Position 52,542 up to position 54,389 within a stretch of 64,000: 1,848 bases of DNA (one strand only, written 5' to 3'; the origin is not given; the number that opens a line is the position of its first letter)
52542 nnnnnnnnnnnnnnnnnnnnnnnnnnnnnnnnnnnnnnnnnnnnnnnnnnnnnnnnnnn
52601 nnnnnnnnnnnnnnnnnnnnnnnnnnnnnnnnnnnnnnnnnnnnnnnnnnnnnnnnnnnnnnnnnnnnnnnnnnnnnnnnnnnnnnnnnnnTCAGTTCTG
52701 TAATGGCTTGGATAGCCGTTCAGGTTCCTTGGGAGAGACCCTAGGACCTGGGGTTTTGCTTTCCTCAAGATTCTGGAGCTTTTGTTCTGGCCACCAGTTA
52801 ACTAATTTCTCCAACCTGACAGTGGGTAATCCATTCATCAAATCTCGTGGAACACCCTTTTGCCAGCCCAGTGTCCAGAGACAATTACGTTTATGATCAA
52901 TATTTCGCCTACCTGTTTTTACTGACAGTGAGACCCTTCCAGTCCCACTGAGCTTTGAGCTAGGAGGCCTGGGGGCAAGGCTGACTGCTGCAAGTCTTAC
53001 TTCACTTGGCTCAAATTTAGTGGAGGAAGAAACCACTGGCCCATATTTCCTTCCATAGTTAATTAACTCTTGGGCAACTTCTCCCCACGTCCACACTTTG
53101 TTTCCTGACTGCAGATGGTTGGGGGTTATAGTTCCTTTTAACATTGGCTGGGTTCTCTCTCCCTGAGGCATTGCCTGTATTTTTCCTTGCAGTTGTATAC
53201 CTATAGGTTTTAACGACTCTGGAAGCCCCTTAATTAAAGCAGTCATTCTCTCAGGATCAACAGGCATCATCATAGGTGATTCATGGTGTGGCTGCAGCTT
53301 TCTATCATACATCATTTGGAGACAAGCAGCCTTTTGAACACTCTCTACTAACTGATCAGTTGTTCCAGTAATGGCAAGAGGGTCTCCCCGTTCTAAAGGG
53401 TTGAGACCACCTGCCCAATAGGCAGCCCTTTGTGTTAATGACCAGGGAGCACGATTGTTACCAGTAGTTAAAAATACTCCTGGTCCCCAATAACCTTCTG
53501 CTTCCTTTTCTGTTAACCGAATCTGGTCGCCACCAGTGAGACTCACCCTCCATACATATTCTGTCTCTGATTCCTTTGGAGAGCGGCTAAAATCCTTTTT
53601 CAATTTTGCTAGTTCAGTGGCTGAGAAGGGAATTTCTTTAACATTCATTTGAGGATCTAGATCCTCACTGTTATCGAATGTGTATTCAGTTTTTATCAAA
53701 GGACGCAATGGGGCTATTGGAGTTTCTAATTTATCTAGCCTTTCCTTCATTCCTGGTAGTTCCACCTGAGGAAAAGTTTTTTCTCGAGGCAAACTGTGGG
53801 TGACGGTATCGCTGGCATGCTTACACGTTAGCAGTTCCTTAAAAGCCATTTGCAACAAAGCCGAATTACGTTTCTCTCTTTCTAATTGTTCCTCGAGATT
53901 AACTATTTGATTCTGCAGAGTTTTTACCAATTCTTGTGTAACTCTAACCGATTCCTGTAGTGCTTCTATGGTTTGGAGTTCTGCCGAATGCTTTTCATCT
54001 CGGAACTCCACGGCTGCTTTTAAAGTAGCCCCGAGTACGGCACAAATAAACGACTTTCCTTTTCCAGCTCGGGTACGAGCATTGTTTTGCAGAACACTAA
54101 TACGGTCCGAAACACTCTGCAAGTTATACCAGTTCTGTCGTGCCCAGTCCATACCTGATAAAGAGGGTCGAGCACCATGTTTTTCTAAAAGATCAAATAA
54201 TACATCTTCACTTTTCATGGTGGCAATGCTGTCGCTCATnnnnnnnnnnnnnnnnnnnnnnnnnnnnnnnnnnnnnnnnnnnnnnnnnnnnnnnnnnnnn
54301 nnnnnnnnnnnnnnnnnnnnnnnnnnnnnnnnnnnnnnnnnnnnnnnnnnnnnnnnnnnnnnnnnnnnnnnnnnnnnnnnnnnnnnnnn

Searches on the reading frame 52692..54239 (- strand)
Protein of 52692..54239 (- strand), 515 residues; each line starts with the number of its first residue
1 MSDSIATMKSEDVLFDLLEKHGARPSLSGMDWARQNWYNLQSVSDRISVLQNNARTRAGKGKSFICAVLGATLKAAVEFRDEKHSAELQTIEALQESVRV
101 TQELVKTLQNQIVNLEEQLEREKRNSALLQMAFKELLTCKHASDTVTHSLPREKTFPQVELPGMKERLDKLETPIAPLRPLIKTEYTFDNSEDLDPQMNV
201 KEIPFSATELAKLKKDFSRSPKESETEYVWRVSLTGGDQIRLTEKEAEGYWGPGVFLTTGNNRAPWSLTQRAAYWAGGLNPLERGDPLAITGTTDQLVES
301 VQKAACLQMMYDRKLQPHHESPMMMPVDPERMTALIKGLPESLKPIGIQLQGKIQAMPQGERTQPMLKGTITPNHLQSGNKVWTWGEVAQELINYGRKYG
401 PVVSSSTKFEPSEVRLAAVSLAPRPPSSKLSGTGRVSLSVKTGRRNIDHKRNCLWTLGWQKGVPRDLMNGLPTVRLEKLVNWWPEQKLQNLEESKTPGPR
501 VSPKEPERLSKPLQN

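Call 11: search_protein_families(library=pfam, proteins=[window:52692-54239:-], max_evalue=0.01)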
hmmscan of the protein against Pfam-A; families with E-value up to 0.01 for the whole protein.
window:52692-54239:- (515 aa): 1 family
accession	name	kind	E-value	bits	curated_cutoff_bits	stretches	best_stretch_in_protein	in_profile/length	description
PF23203.1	KIF21A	-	0.0085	16.3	28.5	0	83-124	69-111/161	KIF21A-like domain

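Call 13: find_homologous_proteins(query=window:52692-54239:-)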
Query window:52692-54239:- (515 aa): 251 proteins with E <= 0.001 among 8000 candidates; the best 120 are listed.
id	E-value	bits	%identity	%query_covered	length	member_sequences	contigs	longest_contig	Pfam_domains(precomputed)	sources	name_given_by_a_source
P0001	0.0e+0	1109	95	100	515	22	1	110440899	-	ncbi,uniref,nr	ncbi:uncharacterized protein LOC125689990 [Lagopus muta]|uniref:uncharacterized protein LOC125689990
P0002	0.0e+0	1009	88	100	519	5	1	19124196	-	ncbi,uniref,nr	ncbi:uncharacterized protein LOC128076184 [Tympanuchus pallidicinctus]|uniref:uncharacterized protei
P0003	1.1e-284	963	85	100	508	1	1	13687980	-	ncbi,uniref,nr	ncbi:uncharacterized protein LOC128084228 [Tympanuchus pallidicinctus]|uniref:uncharacterized protei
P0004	1.2e-282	956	86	96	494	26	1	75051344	-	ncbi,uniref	ncbi:uncharacterized protein [Excalfactoria chinensis]|uniref:uncharacterized protein n=1 Tax=Excalf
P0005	8.9e-282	953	85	100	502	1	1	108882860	-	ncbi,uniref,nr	ncbi:uncharacterized protein LOC128087677 [Tympanuchus pallidicinctus]|uniref:uncharacterized protei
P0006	2.1e-274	929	84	96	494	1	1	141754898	-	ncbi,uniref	ncbi:uncharacterized protein [Excalfactoria chinensis]|uniref:uncharacterized protein n=1 Tax=Excalf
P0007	5.2e-274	928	84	96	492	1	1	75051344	-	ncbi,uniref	ncbi:uncharacterized protein [Excalfactoria chinensis]|uniref:uncharacterized protein n=1 Tax=Excalf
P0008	2.1e-269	912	83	95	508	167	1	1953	-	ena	-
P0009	8.3e-260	881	81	95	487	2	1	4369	-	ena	-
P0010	1.5e-252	857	77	100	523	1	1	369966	-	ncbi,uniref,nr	ncbi:uncharacterized protein LOC110390976 [Numida meleagris]|uniref:uncharacterized protein LOC11039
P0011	1.7e-249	847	78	97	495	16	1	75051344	-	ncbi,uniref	ncbi:uncharacterized protein [Excalfactoria chinensis]|uniref:uncharacterized protein n=1 Tax=Excalf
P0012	3.4e-249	846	77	97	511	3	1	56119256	-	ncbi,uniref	ncbi:uncharacterized protein LOC136048350 [Cyrtonyx montezumae]|uniref:uncharacterized protein LOC13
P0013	4.1e-247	839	76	97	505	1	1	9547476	-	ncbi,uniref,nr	ncbi:LOW QUALITY PROTEIN: uncharacterized protein LOC107322042 [Coturnix japonica]|uniref:LOW QUALIT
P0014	7.8e-247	838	76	100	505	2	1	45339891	-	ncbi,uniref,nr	ncbi:uncharacterized protein LOC128071716 [Tympanuchus pallidicinctus]|uniref:uncharacterized protei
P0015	3.6e-246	836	77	95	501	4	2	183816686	-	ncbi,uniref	ncbi:uncharacterized protein [Excalfactoria chinensis]|uniref:uncharacterized protein n=1 Tax=Excalf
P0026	3.9e-177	608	92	58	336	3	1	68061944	-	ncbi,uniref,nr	ncbi:uncharacterized protein LOC122155633 [Centrocercus urophasianus]|uniref:uncharacterized protein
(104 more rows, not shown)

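Call 14: find_encoding_contigs(protein=window:52692-54239:-, flank=10000, max_places=6)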
Protein window:52692-54239:- (515 aa): no gene with exactly this product is on record in the collection.

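Call 15: find_encoding_contigs(protein=P0001, flank=10000, max_places=6)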
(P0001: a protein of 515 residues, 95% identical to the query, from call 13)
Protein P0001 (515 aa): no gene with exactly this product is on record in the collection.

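Call 24: list_cluster_members(proteins=[P0001, P0026, P0008])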
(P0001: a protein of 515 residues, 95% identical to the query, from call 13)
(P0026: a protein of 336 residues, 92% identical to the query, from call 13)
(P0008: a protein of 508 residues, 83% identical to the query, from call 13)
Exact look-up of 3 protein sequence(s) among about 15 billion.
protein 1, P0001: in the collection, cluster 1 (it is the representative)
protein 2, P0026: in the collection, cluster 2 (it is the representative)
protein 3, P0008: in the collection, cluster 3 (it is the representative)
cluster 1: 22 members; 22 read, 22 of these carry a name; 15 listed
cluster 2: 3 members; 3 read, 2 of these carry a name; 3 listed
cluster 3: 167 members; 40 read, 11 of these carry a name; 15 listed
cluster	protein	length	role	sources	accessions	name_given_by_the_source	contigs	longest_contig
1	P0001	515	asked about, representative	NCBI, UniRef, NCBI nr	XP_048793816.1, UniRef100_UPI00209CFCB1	uncharacterized protein LOC125689990 [Lagopus muta] | uncharacterized protein LOC125689990 n=1 Tax=Lagopus muta TaxID=64668 RepID=UPI00209CFCB1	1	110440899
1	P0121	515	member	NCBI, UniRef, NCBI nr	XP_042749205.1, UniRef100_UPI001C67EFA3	uncharacterized protein LOC122192651 [Lagopus leucura] | uncharacterized protein LOC122192651 n=1 Tax=Lagopus leucura TaxID=30410 ...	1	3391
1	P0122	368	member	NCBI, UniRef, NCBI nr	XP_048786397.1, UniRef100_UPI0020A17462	uncharacterized protein LOC125686452 [Lagopus muta] | uncharacterized protein LOC125686452 n=1 Tax=Lagopus muta TaxID=64668 RepID=UPI0020A17462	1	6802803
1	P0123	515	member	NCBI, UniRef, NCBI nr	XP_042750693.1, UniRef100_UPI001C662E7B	LOW QUALITY PROTEIN: uncharacterized protein LOC122193859 [Lagopus leucura] | LOW QUALITY PROTEIN: uncharacterized protein LOC122193859 n=1 Tax=Lagopus leucura ...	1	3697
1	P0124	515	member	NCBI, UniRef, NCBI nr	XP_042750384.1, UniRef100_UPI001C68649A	uncharacterized protein LOC122193593 [Lagopus leucura] | uncharacterized protein LOC122193593 n=1 Tax=Lagopus leucura TaxID=30410 ...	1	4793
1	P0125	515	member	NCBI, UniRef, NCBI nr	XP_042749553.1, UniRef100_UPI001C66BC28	uncharacterized protein LOC122192926 [Lagopus leucura] | uncharacterized protein LOC122192926 n=1 Tax=Lagopus leucura TaxID=30410 ...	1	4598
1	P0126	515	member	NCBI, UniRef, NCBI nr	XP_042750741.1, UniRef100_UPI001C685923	uncharacterized protein LOC122193907 [Lagopus leucura] | uncharacterized protein LOC122193907 n=1 Tax=Lagopus leucura TaxID=30410 ...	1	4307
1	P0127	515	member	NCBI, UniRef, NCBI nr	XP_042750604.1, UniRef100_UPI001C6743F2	uncharacterized protein LOC122193783 [Lagopus leucura] | uncharacterized protein LOC122193783 n=1 Tax=Lagopus leucura TaxID=30410 ...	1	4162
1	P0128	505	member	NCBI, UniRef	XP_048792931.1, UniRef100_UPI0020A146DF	uncharacterized protein LOC125689587, partial [Lagopus muta] | uncharacterized protein LOC125689587 n=1 Tax=Lagopus muta TaxID=64668 RepID=UPI0020A146DF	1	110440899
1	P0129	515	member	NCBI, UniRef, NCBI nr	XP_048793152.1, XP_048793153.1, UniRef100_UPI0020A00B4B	uncharacterized protein LOC125689704 [Lagopus muta] | uncharacterized protein LOC125689703 n=1 Tax=Lagopus muta TaxID=64668 RepID=UPI0020A00B4B | uncharacterized protein LOC125689703 [Lagopus muta]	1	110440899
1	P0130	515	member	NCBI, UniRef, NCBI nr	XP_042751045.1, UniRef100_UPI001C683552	uncharacterized protein LOC122194188 [Lagopus leucura] | uncharacterized protein LOC122194188 n=1 Tax=Lagopus leucura TaxID=30410 ...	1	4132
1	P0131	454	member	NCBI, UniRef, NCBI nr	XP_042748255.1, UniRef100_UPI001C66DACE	uncharacterized protein LOC122191917 [Lagopus leucura] | uncharacterized protein LOC122191917 n=1 Tax=Lagopus leucura TaxID=30410 ...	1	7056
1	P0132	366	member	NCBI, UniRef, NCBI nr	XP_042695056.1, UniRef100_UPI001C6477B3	uncharacterized protein LOC122171492 [Centrocercus urophasianus] | uncharacterized protein LOC122171492 n=1 Tax=Centrocercus urophasianus TaxID=9002 ...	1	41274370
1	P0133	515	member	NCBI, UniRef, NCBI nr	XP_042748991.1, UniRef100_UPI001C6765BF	uncharacterized protein LOC122192505 [Lagopus leucura] | uncharacterized protein LOC122192505 n=1 Tax=Lagopus leucura TaxID=30410 ...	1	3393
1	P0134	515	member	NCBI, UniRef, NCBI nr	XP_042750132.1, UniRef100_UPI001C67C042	uncharacterized protein LOC122193419 [Lagopus leucura] | uncharacterized protein LOC122193419 n=1 Tax=Lagopus leucura TaxID=30410 ...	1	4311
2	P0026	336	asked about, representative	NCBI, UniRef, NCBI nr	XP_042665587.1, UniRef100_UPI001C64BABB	uncharacterized protein LOC122155633 [Centrocercus urophasianus] | uncharacterized protein LOC122155633 n=1 Tax=Centrocercus urophasianus TaxID=9002 ...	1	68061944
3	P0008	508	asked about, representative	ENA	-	-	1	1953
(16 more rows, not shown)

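Call 26: find_encoding_contigs(protein=P0129, flank=10000, max_places=6)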
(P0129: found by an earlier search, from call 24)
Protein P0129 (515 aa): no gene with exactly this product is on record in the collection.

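Call 33: find_encoding_contigs(protein=P0002, flank=10000, max_places=4)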
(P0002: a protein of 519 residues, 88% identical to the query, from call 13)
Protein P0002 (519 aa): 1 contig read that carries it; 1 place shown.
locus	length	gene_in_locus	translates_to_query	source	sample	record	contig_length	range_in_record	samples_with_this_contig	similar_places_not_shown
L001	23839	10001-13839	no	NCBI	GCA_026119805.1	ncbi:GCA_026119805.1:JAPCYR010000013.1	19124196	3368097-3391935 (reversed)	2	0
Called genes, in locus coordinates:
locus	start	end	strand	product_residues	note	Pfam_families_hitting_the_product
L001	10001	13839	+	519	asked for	-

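Call 47: find_encoding_contigs(protein=P0026, flank=10000, max_places=4)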
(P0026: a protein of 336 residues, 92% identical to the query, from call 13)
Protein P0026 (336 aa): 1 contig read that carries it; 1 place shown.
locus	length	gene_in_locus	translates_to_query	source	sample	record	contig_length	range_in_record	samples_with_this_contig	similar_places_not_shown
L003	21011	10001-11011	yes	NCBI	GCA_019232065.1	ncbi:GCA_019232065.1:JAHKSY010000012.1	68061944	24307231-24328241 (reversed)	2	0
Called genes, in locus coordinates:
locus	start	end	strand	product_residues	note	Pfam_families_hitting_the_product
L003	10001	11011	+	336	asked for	-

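Call 52: find_encoding_contigs(protein=P0124, flank=10000, max_places=3)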
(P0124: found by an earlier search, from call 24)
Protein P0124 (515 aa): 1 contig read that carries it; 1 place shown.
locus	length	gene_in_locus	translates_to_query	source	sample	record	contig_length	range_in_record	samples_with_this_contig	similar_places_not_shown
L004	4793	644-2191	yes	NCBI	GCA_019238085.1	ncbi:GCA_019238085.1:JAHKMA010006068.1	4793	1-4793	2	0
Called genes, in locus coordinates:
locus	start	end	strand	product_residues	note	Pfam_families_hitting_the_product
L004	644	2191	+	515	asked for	-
